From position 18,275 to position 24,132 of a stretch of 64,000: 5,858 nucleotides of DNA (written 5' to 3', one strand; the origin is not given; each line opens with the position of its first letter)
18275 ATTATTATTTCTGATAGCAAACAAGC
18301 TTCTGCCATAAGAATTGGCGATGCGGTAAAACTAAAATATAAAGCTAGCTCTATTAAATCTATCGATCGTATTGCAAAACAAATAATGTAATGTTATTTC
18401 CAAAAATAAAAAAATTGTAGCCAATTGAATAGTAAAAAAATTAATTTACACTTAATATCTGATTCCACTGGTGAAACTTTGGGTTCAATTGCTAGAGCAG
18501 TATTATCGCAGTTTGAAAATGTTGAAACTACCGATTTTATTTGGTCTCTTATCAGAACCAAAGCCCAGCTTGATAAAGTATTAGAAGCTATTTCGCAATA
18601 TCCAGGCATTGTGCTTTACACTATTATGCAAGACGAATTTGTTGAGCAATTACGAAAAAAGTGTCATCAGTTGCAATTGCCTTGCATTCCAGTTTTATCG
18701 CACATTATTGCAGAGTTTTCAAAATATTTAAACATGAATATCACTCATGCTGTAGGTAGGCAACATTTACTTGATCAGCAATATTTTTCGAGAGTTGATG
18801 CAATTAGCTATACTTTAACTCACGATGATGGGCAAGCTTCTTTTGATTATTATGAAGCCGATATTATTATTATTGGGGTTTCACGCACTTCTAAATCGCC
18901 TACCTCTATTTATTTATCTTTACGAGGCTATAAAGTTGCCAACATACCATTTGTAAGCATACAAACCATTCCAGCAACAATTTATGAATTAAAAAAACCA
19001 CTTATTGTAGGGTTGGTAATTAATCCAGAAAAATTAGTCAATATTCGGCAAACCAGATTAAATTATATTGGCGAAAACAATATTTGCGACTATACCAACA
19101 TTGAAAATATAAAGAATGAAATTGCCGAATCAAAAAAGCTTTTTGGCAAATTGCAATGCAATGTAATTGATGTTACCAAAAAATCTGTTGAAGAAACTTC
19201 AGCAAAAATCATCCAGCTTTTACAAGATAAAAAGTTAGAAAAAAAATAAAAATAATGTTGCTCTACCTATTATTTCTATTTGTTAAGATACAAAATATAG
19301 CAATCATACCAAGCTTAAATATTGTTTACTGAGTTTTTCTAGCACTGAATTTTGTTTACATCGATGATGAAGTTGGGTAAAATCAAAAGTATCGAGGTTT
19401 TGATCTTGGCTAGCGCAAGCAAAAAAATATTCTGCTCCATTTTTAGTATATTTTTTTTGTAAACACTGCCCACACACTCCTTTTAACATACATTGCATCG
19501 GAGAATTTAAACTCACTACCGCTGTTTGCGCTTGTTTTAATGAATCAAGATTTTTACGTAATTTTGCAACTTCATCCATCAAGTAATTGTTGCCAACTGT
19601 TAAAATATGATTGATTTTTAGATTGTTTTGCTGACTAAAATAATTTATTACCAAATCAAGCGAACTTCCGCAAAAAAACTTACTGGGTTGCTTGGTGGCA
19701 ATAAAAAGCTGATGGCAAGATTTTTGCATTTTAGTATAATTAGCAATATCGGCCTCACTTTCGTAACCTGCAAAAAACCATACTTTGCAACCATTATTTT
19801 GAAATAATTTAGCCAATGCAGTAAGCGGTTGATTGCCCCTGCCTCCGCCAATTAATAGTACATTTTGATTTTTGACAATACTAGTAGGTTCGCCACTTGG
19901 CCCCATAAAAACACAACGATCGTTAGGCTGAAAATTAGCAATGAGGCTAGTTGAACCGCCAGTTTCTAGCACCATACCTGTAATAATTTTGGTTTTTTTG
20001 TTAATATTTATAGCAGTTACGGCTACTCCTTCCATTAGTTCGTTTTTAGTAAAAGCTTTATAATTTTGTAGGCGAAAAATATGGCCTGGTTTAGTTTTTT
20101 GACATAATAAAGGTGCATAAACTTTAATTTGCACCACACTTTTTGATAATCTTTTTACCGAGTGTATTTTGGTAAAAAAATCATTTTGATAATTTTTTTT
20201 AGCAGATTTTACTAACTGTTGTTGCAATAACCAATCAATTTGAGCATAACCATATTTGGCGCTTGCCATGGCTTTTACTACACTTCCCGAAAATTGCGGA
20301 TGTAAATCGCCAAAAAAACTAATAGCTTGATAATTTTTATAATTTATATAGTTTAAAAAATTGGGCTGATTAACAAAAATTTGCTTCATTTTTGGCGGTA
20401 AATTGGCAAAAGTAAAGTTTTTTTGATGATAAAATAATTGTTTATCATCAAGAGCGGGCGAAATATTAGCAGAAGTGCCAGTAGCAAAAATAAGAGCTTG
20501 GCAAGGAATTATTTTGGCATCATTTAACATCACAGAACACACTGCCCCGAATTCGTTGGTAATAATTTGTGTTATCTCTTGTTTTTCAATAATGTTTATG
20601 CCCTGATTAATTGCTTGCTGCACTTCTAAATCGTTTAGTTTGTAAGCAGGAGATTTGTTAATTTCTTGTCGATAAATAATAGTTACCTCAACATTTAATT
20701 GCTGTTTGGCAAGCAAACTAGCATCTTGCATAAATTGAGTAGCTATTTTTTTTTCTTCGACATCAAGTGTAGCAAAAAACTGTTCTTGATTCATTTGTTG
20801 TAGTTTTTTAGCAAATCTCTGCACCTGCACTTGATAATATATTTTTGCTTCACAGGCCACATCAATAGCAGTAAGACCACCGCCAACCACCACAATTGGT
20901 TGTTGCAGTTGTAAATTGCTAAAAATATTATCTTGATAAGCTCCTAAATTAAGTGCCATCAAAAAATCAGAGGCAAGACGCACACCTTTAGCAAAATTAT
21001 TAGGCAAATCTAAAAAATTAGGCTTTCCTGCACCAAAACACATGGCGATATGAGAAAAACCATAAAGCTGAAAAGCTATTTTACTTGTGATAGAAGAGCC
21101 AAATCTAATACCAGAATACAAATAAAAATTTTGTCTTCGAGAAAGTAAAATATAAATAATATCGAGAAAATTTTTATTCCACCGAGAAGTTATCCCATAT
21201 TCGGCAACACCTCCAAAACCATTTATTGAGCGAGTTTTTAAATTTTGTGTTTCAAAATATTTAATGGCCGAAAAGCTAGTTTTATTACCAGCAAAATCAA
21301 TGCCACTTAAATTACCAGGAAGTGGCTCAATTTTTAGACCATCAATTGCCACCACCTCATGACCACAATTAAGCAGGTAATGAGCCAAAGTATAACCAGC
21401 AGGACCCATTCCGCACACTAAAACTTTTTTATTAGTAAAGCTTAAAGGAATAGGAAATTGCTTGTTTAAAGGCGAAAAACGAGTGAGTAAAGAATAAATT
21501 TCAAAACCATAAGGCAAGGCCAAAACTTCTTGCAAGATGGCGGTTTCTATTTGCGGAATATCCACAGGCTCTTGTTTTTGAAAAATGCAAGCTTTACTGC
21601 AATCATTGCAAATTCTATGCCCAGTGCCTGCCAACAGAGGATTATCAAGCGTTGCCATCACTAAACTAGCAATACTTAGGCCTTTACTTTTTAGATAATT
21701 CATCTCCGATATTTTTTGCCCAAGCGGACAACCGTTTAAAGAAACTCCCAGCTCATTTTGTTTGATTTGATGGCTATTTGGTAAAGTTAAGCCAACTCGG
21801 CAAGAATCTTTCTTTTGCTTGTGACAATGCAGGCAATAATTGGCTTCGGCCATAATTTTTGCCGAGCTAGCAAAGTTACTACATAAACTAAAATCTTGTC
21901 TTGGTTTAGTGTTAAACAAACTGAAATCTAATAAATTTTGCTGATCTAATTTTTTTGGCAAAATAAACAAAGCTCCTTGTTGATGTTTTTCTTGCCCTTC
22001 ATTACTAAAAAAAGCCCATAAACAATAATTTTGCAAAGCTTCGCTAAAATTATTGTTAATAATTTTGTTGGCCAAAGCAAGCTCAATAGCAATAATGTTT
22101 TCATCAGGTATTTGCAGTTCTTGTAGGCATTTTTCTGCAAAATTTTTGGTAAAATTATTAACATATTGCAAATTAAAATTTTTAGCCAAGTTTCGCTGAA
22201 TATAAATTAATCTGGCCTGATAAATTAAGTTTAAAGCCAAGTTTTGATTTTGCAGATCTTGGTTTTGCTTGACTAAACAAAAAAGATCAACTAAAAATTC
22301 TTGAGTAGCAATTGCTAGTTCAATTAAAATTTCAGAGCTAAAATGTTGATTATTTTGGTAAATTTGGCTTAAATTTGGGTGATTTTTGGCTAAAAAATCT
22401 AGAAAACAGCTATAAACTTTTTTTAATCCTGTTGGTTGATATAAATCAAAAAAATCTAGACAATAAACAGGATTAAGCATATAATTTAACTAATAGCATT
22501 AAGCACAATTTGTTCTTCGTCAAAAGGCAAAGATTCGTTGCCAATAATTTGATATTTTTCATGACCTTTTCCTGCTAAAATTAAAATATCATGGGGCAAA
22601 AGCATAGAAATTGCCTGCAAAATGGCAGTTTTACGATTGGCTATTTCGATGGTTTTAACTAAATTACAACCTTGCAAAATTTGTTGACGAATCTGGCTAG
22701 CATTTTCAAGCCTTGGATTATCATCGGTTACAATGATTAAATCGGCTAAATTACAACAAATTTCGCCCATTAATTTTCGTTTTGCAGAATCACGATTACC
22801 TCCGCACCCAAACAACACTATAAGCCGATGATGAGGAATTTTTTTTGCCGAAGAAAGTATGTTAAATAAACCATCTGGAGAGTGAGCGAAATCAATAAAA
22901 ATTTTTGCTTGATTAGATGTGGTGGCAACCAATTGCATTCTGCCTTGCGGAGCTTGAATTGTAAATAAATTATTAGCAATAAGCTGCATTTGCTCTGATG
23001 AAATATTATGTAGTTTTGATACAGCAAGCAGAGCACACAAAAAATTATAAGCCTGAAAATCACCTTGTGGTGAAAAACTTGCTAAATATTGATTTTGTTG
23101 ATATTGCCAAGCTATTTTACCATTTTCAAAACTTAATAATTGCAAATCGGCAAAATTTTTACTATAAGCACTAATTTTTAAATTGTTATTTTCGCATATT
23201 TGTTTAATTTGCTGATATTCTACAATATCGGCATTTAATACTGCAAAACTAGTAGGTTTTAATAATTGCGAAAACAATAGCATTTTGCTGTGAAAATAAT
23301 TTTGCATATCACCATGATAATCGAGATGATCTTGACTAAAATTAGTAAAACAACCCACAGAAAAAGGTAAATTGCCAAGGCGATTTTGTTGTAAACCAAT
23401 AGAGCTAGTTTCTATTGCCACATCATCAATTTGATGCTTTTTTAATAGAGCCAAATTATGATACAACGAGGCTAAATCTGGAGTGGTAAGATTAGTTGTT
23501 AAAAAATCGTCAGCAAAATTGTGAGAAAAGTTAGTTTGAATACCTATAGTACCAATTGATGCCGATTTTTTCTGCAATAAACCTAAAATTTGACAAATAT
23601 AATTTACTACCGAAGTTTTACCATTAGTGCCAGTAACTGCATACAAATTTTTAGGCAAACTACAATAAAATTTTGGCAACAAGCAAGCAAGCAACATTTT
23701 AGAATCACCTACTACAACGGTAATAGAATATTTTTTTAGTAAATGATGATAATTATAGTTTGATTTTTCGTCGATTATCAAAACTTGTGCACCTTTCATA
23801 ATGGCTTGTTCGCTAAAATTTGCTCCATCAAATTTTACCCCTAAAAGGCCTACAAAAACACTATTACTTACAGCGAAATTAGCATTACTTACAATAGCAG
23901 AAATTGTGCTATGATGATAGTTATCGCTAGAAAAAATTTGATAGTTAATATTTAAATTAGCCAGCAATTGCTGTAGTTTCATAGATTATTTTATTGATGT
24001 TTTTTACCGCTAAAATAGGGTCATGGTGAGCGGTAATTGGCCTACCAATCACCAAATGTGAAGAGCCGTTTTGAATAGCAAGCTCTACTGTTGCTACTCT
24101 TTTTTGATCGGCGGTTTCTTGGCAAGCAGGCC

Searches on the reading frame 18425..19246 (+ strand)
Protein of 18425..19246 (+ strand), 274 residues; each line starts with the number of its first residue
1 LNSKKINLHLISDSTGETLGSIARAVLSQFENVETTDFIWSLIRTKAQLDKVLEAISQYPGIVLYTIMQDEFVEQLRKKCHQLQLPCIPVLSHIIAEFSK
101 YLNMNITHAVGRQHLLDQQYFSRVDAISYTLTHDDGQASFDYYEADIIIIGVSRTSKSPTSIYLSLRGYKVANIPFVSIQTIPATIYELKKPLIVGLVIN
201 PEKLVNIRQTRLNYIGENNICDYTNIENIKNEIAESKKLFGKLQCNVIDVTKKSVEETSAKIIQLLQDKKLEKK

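Call 54: search_protein_families(library=pfam, proteins=[window:18425-19246:+], max_evalue=0.01)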
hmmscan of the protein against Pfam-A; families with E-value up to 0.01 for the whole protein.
window:18425-19246:+ (274 aa): 1 family
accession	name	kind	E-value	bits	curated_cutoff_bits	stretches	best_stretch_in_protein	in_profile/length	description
PF03618.20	Kinase-PPPase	-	1.5e-87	293.9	23.5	1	8-263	1-256/256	Kinase/pyrophosphorylase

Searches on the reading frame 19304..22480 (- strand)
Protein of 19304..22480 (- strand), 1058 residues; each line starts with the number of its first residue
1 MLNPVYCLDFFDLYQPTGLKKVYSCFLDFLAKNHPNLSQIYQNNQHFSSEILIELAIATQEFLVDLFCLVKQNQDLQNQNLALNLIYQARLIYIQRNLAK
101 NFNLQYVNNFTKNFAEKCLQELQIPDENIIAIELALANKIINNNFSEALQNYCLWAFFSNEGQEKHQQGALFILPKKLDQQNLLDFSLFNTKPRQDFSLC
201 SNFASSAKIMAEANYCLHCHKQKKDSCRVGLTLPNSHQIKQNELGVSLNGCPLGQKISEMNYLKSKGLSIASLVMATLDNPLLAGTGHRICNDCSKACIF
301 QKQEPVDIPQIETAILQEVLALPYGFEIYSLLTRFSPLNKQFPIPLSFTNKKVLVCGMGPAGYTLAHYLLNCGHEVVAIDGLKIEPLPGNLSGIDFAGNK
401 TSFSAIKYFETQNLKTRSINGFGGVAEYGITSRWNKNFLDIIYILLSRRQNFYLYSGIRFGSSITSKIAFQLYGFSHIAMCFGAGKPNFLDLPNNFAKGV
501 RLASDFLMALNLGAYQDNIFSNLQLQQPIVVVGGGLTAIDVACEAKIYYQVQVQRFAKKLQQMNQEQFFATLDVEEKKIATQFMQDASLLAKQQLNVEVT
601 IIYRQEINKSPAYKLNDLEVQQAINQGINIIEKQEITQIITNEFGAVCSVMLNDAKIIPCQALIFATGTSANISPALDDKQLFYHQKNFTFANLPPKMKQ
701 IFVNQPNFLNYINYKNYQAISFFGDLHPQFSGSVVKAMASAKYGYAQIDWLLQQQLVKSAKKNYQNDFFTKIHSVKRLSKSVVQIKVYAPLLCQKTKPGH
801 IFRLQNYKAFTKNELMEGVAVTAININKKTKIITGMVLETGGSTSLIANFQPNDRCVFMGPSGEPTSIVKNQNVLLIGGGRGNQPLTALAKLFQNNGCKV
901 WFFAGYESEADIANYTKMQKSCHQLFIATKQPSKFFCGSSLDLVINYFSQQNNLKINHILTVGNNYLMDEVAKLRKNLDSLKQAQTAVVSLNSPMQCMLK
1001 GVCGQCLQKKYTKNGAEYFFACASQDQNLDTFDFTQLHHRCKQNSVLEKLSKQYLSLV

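Call 15: search_protein_families(library=pfam, proteins=[window:19304-22480:-], max_evalue=0.01)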
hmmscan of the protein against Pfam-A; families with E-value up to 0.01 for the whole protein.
window:19304-22480:- (1058 aa): 7 families
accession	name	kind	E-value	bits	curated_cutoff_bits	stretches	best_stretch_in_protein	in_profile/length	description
PF07992.20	Pyr_redox_2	-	2.4e-15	57.2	26.1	1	352-683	2-250/291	Pyridine nucleotide-disulphide oxidoreductase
PF00070.33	Pyr_redox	-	4.4e-05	24.4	22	0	529-546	2-19/82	Pyridine nucleotide-disulphide oxidoreductase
PF14691.11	Fer4_20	-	0.00049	20.3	25.8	0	249-317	34-106/113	Dihydroprymidine dehydrogenase domain II, 4Fe-4S cluster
PF13241.12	NAD_binding_7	-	0.00096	20.1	22.1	0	346-379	3-36/104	Putative NAD(P)-binding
PF13738.12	Pyr_redox_3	-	0.002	17.9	30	0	594-683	185-279/305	Pyridine nucleotide-disulphide oxidoreductase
PF21799.2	MurD-like_N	-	0.0031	18.2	27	0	351-382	1-32/88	Mur ligase MurD-like, N-terminal domain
PF01134.28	GIDA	-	0.0066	16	22.1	0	619-672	100-153/391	Glucose inhibited division protein A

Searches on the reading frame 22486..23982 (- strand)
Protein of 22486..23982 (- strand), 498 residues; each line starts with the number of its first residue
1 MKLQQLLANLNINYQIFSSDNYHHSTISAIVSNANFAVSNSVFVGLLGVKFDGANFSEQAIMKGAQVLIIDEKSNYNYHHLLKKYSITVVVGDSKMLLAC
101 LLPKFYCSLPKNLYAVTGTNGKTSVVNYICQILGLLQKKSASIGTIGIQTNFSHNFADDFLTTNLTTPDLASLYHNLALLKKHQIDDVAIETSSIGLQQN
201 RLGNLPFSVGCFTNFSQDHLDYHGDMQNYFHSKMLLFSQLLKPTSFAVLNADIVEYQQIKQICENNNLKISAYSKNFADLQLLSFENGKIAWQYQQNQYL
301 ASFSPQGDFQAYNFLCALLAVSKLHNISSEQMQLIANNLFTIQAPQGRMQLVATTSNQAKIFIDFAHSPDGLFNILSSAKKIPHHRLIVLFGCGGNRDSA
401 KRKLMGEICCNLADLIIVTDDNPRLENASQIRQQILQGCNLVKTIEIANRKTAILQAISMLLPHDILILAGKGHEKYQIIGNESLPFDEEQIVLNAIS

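Call 54: search_protein_families(library=pfam, proteins=[window:22486-23982:-], max_evalue=0.01)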
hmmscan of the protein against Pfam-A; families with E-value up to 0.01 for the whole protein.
window:22486-23982:- (498 aa): 3 families
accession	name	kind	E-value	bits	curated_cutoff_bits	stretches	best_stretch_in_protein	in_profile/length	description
PF08245.18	Mur_ligase_M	-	1.1e-39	136.9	24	1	116-320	1-199/200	Mur ligase middle domain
PF02875.26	Mur_ligase_C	-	1.1e-27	97.8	28.4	1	347-473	1-127/127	Mur ligase, glutamate ligase domain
PF01225.30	Mur_ligase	-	0.00062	20.5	21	1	39-77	14-57/95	Mur ligase family, catalytic domain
